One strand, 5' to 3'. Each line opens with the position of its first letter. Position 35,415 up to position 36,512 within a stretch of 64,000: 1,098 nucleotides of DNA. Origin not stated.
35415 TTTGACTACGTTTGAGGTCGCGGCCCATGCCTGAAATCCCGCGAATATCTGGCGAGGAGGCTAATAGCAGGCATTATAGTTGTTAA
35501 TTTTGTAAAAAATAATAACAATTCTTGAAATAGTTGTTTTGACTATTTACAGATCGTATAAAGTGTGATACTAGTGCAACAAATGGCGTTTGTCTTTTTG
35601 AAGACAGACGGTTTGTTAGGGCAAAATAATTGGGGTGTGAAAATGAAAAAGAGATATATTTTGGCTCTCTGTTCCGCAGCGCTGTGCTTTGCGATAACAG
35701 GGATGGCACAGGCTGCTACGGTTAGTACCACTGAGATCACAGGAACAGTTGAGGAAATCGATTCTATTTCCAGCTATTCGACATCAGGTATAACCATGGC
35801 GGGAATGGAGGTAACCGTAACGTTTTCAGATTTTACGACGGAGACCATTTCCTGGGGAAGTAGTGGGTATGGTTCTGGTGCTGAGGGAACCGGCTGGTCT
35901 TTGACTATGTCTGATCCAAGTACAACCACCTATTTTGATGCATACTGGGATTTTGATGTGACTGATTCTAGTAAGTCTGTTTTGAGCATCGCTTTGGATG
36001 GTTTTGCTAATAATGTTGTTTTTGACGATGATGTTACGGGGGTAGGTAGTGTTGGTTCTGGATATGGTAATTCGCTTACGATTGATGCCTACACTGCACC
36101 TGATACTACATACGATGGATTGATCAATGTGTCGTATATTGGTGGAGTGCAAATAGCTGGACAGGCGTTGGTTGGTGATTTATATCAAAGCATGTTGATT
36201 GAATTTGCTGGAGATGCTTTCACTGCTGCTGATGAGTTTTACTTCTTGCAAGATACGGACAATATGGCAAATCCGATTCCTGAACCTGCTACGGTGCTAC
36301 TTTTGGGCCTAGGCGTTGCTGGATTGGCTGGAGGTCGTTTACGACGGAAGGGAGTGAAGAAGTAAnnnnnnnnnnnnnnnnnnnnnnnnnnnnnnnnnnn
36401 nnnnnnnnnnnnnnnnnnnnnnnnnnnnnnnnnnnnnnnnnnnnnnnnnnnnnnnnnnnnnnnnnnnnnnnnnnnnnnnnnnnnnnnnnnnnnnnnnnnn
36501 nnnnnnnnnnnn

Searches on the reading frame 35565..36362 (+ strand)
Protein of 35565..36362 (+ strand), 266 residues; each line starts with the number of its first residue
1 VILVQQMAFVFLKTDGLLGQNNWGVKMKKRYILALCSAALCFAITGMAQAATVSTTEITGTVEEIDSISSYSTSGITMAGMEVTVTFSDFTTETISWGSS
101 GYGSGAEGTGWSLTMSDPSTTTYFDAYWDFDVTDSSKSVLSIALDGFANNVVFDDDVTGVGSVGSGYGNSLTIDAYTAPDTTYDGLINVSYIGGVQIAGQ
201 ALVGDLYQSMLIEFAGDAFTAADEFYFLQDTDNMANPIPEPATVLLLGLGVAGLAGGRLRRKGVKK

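Call 29: search_protein_families(library=pfam, proteins=[window:35565-36362:+], max_evalue=0.001)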
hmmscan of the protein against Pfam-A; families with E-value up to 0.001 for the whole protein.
window:35565-36362:+ (266 aa): 1 family
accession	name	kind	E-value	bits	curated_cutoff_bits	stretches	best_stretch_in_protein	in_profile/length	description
PF07589.16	PEP-CTERM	-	2.6e-06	27.7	20.7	1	237-261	1-24/24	PEP-CTERM motif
